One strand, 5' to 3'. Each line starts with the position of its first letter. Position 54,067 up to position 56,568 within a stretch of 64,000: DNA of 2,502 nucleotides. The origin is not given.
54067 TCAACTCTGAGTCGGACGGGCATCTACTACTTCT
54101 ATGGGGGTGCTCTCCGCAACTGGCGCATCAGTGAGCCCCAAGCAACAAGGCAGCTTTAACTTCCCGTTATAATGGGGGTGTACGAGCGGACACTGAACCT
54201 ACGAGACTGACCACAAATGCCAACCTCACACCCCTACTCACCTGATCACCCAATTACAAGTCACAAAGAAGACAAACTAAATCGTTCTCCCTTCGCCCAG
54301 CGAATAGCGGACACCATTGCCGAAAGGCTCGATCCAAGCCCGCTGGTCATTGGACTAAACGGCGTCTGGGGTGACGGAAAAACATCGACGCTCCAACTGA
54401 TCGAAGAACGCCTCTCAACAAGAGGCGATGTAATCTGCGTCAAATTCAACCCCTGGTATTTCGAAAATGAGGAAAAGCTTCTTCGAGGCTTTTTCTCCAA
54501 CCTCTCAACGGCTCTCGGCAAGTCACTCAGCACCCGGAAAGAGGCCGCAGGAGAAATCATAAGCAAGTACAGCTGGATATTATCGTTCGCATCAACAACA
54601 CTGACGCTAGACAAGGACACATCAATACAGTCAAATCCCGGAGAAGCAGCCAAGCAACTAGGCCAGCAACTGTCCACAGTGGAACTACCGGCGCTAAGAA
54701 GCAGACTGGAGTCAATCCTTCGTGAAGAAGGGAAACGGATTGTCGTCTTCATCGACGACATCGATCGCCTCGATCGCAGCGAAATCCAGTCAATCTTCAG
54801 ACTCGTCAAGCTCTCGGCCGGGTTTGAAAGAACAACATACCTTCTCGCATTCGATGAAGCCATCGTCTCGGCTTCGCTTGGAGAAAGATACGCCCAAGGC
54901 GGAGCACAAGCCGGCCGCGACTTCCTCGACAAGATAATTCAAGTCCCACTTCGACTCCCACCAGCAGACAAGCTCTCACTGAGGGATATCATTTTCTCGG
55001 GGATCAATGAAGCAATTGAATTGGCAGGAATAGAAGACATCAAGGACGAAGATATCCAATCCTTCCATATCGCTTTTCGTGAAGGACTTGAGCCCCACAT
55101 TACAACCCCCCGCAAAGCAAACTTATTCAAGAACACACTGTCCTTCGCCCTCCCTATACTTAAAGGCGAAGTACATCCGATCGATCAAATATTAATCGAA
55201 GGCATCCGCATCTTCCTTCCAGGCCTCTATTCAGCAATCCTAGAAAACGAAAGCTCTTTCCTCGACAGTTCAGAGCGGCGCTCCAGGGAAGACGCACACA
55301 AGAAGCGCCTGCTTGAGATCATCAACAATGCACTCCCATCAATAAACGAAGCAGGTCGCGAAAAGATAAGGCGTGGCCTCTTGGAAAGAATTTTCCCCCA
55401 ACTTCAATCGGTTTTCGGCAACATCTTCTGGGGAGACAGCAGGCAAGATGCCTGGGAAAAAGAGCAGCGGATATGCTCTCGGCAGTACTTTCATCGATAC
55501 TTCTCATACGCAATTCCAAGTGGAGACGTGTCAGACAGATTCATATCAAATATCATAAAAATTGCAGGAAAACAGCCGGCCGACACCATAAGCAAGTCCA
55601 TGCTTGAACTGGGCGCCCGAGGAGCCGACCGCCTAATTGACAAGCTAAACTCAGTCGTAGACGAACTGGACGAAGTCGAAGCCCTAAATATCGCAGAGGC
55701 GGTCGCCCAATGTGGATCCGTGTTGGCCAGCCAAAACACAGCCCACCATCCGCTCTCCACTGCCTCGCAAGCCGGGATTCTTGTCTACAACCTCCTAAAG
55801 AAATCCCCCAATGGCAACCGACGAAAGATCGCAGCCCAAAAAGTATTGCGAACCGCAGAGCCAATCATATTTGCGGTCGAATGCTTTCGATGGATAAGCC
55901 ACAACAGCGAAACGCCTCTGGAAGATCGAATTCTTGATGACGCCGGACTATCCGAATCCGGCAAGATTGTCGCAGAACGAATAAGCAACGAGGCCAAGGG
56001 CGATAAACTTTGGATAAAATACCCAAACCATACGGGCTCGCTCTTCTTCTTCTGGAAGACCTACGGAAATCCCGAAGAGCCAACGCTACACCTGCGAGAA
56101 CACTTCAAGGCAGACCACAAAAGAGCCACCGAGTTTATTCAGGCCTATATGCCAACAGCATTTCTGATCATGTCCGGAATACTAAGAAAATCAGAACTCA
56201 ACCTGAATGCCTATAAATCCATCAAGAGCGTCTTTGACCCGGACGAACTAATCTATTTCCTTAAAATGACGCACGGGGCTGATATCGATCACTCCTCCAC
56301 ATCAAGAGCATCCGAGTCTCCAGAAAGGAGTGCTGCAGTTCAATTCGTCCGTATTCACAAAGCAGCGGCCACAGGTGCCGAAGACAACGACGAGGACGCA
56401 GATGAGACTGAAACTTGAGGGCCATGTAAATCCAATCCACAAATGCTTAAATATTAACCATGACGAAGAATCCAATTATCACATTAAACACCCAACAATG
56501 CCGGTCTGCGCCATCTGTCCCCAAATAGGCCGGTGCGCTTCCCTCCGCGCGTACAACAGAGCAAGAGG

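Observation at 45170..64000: HK97-like prophage or GTA-like particle gene cluster with defined right end and no visible lysogeny module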

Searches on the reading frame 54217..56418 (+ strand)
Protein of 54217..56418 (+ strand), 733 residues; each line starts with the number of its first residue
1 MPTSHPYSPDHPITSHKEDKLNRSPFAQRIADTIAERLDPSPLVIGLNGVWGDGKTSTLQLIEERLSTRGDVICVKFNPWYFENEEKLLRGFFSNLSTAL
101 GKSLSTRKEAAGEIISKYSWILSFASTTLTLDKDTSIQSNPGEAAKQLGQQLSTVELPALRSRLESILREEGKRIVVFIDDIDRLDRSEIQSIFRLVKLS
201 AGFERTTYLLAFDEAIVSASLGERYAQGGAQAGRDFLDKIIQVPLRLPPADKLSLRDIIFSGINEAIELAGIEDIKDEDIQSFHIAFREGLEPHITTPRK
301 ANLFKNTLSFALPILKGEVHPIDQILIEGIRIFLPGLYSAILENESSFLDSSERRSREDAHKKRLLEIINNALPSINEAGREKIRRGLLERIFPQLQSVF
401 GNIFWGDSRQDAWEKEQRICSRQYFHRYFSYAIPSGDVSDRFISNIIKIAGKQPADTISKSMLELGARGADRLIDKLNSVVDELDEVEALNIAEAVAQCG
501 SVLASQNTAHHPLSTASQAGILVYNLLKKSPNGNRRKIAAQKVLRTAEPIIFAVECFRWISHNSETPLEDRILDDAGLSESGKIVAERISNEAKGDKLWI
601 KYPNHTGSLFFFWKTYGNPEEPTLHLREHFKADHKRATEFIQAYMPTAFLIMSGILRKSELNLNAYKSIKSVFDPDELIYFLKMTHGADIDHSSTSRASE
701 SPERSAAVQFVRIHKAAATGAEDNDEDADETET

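Call 7: search_protein_families(library=pfam, proteins=[window:54217-56418:+], max_evalue=0.01)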
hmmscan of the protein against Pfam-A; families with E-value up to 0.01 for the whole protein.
window:54217-56418:+ (733 aa): 3 families
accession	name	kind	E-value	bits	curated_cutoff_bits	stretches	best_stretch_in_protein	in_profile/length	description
PF07693.20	KAP_NTPase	-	1.8e-47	162.5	20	1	23-309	1-287/293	KAP family P-loop domain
PF13191.12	AAA_16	-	6e-06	27.3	32.6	1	29-199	11-158/167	AAA ATPase domain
PF13401.12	AAA_22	-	2.7e-05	24.9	27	1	49-199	12-107/130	AAA domain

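Call 61: search_protein_families(library=pfam, alignment_id=A2, max_evalue=0.001)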
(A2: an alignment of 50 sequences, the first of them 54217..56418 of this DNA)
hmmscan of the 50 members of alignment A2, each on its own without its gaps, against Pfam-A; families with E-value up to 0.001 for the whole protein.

A. member 1, window:54217-56418:+ (733 aa): 3 families
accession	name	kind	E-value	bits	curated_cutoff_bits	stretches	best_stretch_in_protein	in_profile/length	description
PF07693.20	KAP_NTPase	-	1.8e-47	162.5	20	1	23-309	1-287/293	KAP family P-loop domain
PF13191.12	AAA_16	-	6e-06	27.3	32.6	1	29-199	11-158/167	AAA ATPase domain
PF13401.12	AAA_22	-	2.7e-05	24.9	27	0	49-199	12-107/130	AAA domain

B. families by the number of members that match (of 50 scanned): 40 families (the first 25 are shown)
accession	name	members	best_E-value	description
PF04326.19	SLFN_AlbA_2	3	3.5e-14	Schlafen, AlbA_2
PF04471.18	Mrr_cat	2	7.8e-27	Restriction endonuclease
PF22722.2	NA-iREase1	2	7.3e-07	NACHT-associated inactive Restriction Endonuclease 1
PF07693.20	KAP_NTPase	1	1.8e-47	KAP family P-loop domain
PF00069.31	Pkinase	1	1.6e-33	Protein kinase domain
PF14491.11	DUF4435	1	6.3e-32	Protein of unknown function (DUF4435)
PF13271.11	DUF4062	1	2.6e-29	Domain of unknown function (DUF4062)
PF10137.14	CAP12-PCTIR_TIR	1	2e-28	CAP12/Pycsar effector protein, TIR domain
PF13614.12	AAA_31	1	8.9e-28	AAA domain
PF08867.16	FRG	1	4.1e-24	FRG domain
PF13643.11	DUF4145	1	3.5e-18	Domain of unknown function (DUF4145)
PF07714.23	PK_Tyr_Ser-Thr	1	2.4e-17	Protein tyrosine and serine/threonine kinase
PF03235.19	GmrSD_N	1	8e-17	GmrSD restriction endonuclease, N-terminal domain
PF13749.12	HATPase_c_4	1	1.3e-16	Putative ATP-dependent DNA helicase recG C-terminal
PF00149.33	Metallophos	1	3e-15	Calcineurin-like phosphoesterase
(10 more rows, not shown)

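Call 62: search_protein_families(library=padloc, alignment_id=A2, max_evalue=0.001)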
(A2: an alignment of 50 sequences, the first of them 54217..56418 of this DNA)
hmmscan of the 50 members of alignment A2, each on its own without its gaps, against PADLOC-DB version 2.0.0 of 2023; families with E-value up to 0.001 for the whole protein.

A. member 1, window:54217-56418:+ (733 aa): 7 families
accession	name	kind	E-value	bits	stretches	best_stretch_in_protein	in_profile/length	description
PDLC02361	PifA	-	3.3e-78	262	1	5-635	3-657/720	PifA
PDLC02209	QatA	-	6.5e-24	82.5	2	18-86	10-77/646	-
PDLC02210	QatA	-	1.1e-23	81.6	2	154-272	184-304/593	-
PDLC04959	PDC-S20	-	2.7e-13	48.3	1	16-184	16-197/464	-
PDLC04958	PDC-S20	-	1.4e-08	32.5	1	17-129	2-117/458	-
PDLC04956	PDC-S20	-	1.5e-07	29.2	1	13-63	6-54/450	-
PDLC04957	PDC-S20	-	3.2e-07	28.2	1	16-247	3-255/446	-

B. families by the number of members that match (of 50 scanned): 183 families (the first 25 are shown)
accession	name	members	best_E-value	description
PDLC00731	Effector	1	3.6e-112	TIR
PDLC00766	PycC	1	8e-104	Pycsar cyclase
PDLC00732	Effector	1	2.1e-103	TIR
PDLC02371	PycTIR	1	2.8e-100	-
PDLC02367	PycC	1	1.8e-96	-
PDLC02361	PifA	1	3.3e-78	PifA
PDLC04938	PDC-S15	1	3.3e-48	-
PDLC04042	PD-T4-6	1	9.1e-41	-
PDLC04138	mad6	1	1.9e-40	mads_6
PDLC04936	PDC-S15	1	1e-36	-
PDLC04053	PD-T4-6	1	1.2e-36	-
PDLC00729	Effector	1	2e-36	TIR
PDLC04047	PD-T4-6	1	2.6e-36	-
PDLC04772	PDC-M68A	1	3.5e-36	-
PDLC01997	SAVED1--SAVED_HNH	1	1.4e-34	-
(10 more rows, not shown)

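Call 93: search_dna_similar(query=window:54217-56418:+, collection=plasmids, mode=protein, max_rows=12, rows=spread)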
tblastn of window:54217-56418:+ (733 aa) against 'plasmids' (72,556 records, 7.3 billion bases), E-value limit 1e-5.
Records with a match: 1163; places in all: 1171; records where one place covers at least 80% of the query: 37.
Best place of each record, by identity: <60% 1163.
By first word of the organism name: Klebsiella 629; Escherichia 270; Salmonella 33; Bacillus 26; Enterobacter 25; Deinococcus 14; Vibrio 13; Sinorhizobium 11; Rhizobium 10; Serratia 10; and 64 more.
By predicted mobility (MOB-suite, as given by PLSDB): non-mobilizable 599; conjugative 481; mobilizable 83.
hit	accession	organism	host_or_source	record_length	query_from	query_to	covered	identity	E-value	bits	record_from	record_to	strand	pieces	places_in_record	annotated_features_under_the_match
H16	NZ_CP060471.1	Xanthomonas citri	Cell culture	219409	7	692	94%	37.7%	2e-128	428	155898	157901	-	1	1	P-loop NTPase fold protein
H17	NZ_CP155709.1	Klebsiella pneumoniae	Homo sapiens,blood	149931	12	451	60%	25.5%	8e-27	125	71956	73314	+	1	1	P-loop NTPase fold protein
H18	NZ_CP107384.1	Klebsiella pneumoniae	Homo sapiens,sputum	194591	10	480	64%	23.3%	5e-16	91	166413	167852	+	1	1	P-loop NTPase fold protein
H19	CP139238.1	Klebsiella pneumoniae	Homo sapiens,urine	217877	10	480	64%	23.3%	5e-16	91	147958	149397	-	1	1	P-loop NTPase fold protein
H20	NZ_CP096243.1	Klebsiella pneumoniae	Homo sapiens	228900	10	480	64%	23.3%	5e-16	91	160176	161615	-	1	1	P-loop NTPase fold protein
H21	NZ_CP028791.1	Klebsiella pneumoniae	Homo sapiens,Pure Culture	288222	10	480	64%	23.3%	5e-16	91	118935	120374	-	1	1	P-loop NTPase fold protein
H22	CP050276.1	Klebsiella pneumoniae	Homo sapiens,blood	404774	10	480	64%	23.3%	5e-16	91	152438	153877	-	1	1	exclusion suppressor FxsA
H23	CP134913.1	Escherichia coli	Homo sapiens,blood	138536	30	426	54%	25.1%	8e-16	90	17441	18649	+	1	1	P-loop NTPase fold protein | IS3 family transposase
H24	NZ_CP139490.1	Klebsiella pneumoniae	pure culture,Ascites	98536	30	338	42%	25.9%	1e-15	89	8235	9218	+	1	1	P-loop NTPase fold protein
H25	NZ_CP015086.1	Escherichia coli O25b:H4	Homo sapiens,Hera General Hopsital, ...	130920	30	338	42%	25.9%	1e-15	89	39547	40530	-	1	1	P-loop NTPase fold protein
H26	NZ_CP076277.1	Escherichia coli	Bubalus bubalis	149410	30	338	42%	25.6%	7e-15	87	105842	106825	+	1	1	P-loop NTPase fold protein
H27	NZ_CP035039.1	Sinorhizobium fredii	single cell,soil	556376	17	121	14%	31.5%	3e-6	59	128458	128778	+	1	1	none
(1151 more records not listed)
